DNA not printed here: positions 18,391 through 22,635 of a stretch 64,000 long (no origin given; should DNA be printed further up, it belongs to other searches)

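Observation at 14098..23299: Minor-pilin operon headed by a giant unknown protein, bracketed by two CAU tRNA genes, without assembly machinery in view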

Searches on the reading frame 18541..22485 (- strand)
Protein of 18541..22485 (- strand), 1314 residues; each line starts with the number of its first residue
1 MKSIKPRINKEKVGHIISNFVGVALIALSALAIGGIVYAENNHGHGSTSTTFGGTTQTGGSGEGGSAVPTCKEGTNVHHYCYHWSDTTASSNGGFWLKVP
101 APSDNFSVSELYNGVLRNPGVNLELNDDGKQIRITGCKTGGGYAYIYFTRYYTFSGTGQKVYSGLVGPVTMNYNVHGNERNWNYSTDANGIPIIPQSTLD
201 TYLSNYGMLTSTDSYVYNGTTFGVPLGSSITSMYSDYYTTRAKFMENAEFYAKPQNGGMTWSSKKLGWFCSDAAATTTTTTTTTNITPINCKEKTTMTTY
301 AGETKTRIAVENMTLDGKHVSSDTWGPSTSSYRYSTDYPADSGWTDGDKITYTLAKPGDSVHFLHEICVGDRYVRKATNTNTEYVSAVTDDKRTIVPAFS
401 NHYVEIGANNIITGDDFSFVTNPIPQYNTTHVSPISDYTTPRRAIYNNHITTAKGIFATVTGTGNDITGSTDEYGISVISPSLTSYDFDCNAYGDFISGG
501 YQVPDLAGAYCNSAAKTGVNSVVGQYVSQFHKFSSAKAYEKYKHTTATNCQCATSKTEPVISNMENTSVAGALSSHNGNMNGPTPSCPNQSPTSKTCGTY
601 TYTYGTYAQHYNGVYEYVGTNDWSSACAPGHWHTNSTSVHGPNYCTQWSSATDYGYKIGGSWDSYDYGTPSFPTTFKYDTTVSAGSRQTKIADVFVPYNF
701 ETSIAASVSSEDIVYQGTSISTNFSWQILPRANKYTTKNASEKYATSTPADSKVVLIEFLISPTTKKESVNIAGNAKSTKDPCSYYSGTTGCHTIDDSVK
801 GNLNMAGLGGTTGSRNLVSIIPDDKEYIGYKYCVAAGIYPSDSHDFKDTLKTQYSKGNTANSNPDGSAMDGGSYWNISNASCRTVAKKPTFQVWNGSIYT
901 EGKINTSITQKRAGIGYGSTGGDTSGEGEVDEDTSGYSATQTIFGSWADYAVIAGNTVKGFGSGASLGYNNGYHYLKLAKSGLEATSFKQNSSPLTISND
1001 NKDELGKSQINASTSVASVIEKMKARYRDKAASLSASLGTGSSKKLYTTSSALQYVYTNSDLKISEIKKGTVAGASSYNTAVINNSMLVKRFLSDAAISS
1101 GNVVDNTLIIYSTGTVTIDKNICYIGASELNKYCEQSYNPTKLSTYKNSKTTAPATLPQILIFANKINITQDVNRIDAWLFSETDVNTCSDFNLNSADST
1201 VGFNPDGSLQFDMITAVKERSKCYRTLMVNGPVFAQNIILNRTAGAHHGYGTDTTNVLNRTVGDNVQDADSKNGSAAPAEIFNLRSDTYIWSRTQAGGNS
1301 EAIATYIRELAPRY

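Call 4: search_protein_families(library=pfam, proteins=[window:18541-22485:-], max_evalue=1)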
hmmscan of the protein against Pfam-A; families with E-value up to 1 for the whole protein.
window:18541-22485:- (1314 aa): 0 families

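Call 5: search_protein_families(library=ncbifam, proteins=[window:18541-22485:-], max_evalue=1)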
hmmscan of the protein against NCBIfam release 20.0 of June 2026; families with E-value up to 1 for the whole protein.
window:18541-22485:- (1314 aa): 0 families

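Call 9: find_homologous_proteins(query=window:18541-22485:-, max_evalue=0.001)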
Query window:18541-22485:- (1314 aa): 13 proteins with E <= 0.001 among 8000 candidates.
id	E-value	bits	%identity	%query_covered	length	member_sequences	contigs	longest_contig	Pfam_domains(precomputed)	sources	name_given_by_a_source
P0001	0.0e+0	2991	100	100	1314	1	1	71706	-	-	-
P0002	1.9e-165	571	38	80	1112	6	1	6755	-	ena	-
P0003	2.6e-155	537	42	49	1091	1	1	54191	-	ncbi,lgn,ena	-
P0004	1.6e-145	505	32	100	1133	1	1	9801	-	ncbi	-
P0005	1.3e-143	499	32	94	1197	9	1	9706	-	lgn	-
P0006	3.6e-143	497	33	99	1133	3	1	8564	-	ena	-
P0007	9.2e-143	496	34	83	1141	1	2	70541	-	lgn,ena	-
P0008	3.2e-142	494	31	98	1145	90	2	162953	-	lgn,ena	-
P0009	2.0e-141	491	34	83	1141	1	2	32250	-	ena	-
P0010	1.7e-139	485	34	80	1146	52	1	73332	-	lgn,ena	-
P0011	3.6e-139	484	34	80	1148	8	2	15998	-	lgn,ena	-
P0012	3.5e-138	481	34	81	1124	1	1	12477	-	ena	-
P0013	2.5e-19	87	31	16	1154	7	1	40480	-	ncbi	-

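Call 11: find_encoding_contigs(protein=P0008, flank=10000, max_places=2)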
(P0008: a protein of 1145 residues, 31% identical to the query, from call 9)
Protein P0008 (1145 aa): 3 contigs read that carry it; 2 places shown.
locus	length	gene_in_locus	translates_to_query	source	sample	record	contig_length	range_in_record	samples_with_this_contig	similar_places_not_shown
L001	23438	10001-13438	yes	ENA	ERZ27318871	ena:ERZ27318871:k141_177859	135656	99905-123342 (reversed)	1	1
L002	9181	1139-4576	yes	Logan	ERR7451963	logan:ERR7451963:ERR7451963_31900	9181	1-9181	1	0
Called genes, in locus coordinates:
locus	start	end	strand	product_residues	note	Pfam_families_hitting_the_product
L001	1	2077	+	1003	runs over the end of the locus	PF00534:Glycos_transf_1, PF13692:Glyco_trans_1_4, PF04932:Wzy_C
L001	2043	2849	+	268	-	PF01515:PTA_PTB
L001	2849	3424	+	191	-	-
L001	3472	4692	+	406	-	PF01225:Mur_ligase, PF02875:Mur_ligase_C (faint), PF08245:Mur_ligase_M (weak)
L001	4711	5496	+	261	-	-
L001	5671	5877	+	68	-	-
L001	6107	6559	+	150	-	-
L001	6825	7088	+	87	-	PF03083:MtN3_slv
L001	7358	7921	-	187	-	-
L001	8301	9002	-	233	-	-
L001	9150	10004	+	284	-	-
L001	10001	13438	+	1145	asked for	-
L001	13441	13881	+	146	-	-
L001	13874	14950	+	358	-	-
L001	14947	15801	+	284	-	-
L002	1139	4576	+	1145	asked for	-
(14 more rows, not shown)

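Call 12: find_encoding_contigs(protein=P0003, flank=10000, max_places=2)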
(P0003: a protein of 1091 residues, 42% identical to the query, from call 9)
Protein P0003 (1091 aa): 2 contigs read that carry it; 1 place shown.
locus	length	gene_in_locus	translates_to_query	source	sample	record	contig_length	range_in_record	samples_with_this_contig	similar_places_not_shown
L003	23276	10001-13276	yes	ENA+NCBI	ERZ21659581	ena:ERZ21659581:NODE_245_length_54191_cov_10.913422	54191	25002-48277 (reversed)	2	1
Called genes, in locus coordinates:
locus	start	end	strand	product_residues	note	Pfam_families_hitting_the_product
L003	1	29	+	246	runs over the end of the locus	PF02463:SMC_N (faint), PF00005:ABC_tran, PF13304:AAA_21 (faint)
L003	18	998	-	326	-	PF00535:Glycos_transf_2, PF10111:Glyco_tranf_2_2, PF13641:Glyco_tranf_2_3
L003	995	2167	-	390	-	PF00070:Pyr_redox (weak), PF01266:DAO (faint), PF07992:Pyr_redox_2 (faint), PF13450:NAD_binding_8, PF01593:Amino_oxidase (weak), PF03275:GLF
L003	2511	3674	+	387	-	PF02397:Bac_transf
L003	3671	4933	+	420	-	PF00534:Glycos_transf_1, PF13692:Glyco_trans_1_4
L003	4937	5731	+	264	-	PF01515:PTA_PTB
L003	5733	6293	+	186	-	-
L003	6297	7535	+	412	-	PF01225:Mur_ligase, PF08245:Mur_ligase_M, PF02875:Mur_ligase_C (faint)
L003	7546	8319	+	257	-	-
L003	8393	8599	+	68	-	-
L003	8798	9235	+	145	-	PF04977:DivIC (weak)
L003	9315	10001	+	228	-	-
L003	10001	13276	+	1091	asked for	-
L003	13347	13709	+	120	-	-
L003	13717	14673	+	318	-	-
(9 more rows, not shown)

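Call 15: find_related_loci(query=A1, collection=genome_contigs, flank=10000)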
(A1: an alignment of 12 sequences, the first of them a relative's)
Query A1 (1314 aa) in genome_contigs; peptide patterns used: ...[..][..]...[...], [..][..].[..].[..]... (x = any residue, [..] = any of these).
65 stretches matched a pattern; 36 encode a relative of the query (tblastn E <= 1e-3); 36 distinct loci.
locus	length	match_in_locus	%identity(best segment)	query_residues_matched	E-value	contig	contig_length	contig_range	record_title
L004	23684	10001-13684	34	1-1314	1e-170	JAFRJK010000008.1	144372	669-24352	Candidatus Saccharibacteria bacterium isolate RGIG2524 Goat_Jejunum-4__c246565, whole genome shotgun sequence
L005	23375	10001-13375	33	10-1314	8e-151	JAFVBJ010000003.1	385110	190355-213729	Candidatus Saccharibacteria bacterium isolate RGIG5016 Roe_deer_Rumen-5__c4791, whole genome shotgun sequence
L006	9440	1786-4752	34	239-1314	5e-142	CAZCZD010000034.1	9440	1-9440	MAG TPA_asm: uncultured Candidatus Saccharibacteria bacterium isolate binchicken_co353_516 genome assembly, contig: NODE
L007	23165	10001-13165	42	59-1314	7e-130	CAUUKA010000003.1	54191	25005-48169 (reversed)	MAG TPA_asm: uncultured Candidatus Saccharibacteria bacterium isolate ERR10228855_bin.8_MetaWRAP_v1.3_MAG genome assembl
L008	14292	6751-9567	37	262-1314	8e-172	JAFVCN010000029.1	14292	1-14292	Candidatus Saccharibacteria bacterium isolate RGIG5046 Roe_deer_Rumen.Co__c977084, whole genome shotgun sequence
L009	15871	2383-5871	40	1-1314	2e-124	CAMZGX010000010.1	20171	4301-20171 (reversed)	MAG TPA_asm: uncultured Candidatus Saccharibacteria bacterium isolate SRR10912542_bin.10_metaWRAP_v1.3_MAG genome assemb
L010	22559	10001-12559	31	351-1314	3e-101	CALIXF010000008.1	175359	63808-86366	MAG TPA_asm: uncultured Candidatus Saccharibacteria bacterium isolate ERR589447_bin.26_CONCOCT_v1.1_MAG genome assembly,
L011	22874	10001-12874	30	259-1314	1e-100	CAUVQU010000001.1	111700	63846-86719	MAG TPA_asm: uncultured Candidatus Saccharibacteria bacterium isolate SRR23388460_bin.15_MetaWRAP_v1.3_MAG genome assemb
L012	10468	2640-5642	29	224-1314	3e-100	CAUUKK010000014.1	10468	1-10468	MAG TPA_asm: uncultured Candidatus Saccharibacteria bacterium isolate ERR10228829_bin.8_MetaWRAP_v1.3_MAG genome assembl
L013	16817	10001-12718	29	238-1314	9e-100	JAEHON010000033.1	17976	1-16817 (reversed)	MAG: Candidatus Saccharibacteria bacterium isolate TM7_G3_3_HMT_351_EL001 TM7_G3_EL1_12, whole genome shotgun sequence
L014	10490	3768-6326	31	351-1314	9e-100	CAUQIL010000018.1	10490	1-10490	MAG TPA_asm: uncultured Candidatus Saccharibacteria bacterium isolate ERR9968746_bin.19_MetaWRAP_v1.3_MAG genome assembl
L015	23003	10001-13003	30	224-1314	1e-99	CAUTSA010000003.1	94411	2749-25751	MAG TPA_asm: uncultured Candidatus Saccharibacteria bacterium isolate ERR10228831_bin.9_MetaWRAP_v1.3_MAG genome assembl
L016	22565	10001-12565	31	351-1314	3e-99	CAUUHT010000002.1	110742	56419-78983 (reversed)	MAG TPA_asm: Candidatus Nanosyncoccus nanoralicus isolate ERR10228828_bin.12_MetaWRAP_v1.3_MAG genome assembly, contig:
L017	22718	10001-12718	29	238-1314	3e-99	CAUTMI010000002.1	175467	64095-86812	MAG TPA_asm: uncultured Candidatus Saccharibacteria bacterium isolate ERR10228876_bin.2_MetaWRAP_v1.3_MAG genome assembl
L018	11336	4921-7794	30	259-1314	5e-99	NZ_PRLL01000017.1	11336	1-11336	Candidatus Nanosyncoccus nanoralicus strain TM7_KMM_G3_1_HOT_351 G3KMM_17, whole genome shotgun sequence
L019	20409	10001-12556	31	352-1314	3e-99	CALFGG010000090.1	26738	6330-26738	MAG TPA_asm: uncultured Candidatus Saccharibacteria bacterium isolate ERR589708_bin.3_CONCOCT_v1.1_MAG genome assembly,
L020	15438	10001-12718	29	238-1314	2e-98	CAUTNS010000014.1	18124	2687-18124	MAG TPA_asm: uncultured Candidatus Saccharibacteria bacterium isolate ERR10228868_bin.19_MetaWRAP_v1.3_MAG genome assemb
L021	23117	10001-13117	32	92-1314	1e-155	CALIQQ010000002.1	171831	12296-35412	MAG TPA_asm: uncultured Candidatus Saccharibacteria bacterium isolate ERR589693_bin.37_CONCOCT_v1.1_MAG genome assembly,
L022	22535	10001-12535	30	354-1314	2e-96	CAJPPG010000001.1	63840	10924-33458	Candidatus Saccharibacteria bacterium isolate SRR9217423-mag-bin.7 genome assembly, contig: SRR9217423-mag-bin.7_44, who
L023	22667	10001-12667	35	261-1314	5e-93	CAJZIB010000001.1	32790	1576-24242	TPA_asm: uncultured Candidatus Saccharibacteria bacterium isolate ERR2764996_bin.1_metaWRAP_v1.1_MAG genome assembly, co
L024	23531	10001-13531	28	10-1314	3e-84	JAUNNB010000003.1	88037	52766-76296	MAG: Candidatus Saccharibacteria bacterium isolate S32M_St_metabat_32 NODE_145_length_88037_cov_22.233275, whole genome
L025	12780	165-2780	30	352-1314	2e-78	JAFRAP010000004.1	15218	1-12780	Candidatus Saccharibacteria bacterium isolate RGIG2321 Goat_Duodenum.Co__c75019, whole genome shotgun sequence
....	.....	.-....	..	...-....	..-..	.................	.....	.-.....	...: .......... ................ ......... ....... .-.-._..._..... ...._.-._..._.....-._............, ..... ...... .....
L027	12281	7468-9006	31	694-1314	3e-57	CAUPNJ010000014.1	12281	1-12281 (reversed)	MAG TPA_asm: uncultured Candidatus Saccharibacteria bacterium isolate SRR13740644_bin.7_MetaWRAP_v1.3_MAG genome assembl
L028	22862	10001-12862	35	258-1314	5e-144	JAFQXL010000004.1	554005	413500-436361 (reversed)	Candidatus Saccharibacteria bacterium isolate RGIG2239 Goat_Duodenum-1__c450681, whole genome shotgun sequence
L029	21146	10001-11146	28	826-1314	8e-38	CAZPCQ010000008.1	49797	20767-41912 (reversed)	MAG TPA_asm: uncultured Candidatus Saccharibacteria bacterium isolate SRP287540_co1_218 genome assembly, contig: NODE_62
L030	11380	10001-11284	28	781-1314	3e-28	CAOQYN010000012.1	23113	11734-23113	MAG TPA_asm: uncultured Candidatus Saccharibacteria bacterium isolate MGBC127616 genome assembly, contig: MGBC127616.12,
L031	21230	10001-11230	39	777-1314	3e-24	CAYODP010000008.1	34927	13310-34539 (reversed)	MAG TPA_asm: uncultured Candidatus Saccharibacteria bacterium isolate SRP287540_co2_398 genome assembly, contig: NODE_11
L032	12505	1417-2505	26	828-1314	2e-21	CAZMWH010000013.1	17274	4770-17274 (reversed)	MAG TPA_asm: uncultured Candidatus Saccharibacteria bacterium isolate SRP278969_co1_414 genome assembly, contig: NODE_41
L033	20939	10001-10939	24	882-1314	2e-20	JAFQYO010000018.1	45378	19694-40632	Candidatus Saccharibacteria bacterium isolate RGIG2268 Goat_Duodenum-3__c369547, whole genome shotgun sequence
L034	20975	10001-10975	25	878-1314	2e-16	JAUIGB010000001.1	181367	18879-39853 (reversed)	MAG: bacterium isolate Co_bin.129 NODE_862_length_181367_cov_1.286808, whole genome shotgun sequence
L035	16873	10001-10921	30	829-1314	3e-14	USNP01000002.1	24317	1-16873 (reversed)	uncultured bacterium isolate UMGS1907 genome assembly, contig: NODE_48_length_24317_cov_4.748001, whole genome shotgun s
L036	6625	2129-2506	30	1148-1314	2e-13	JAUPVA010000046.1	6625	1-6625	MAG: Patescibacteria group bacterium isolate erpe_2018_sw_21hr_WHONDRS-SW48-000092_B_bin.69 scaffold_710362, whole genom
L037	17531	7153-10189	29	756-1314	4e-15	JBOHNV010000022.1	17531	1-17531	MAG: Candidatus Microsaccharimonas sp. isolate SD8049_metabat2.bin.6 NODE_50_length_17531_cov_1.297001, whole genome sho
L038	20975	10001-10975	25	878-1314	4e-17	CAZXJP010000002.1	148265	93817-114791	MAG TPA_asm: uncultured Candidatus Saccharibacteria bacterium isolate SRP334346_co1_113 genome assembly, contig: NODE_14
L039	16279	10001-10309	28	1173-1314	5e-6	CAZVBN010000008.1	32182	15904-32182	MAG TPA_asm: uncultured Candidatus Saccharibacteria bacterium isolate binchicken_co35_282 genome assembly, contig: NODE_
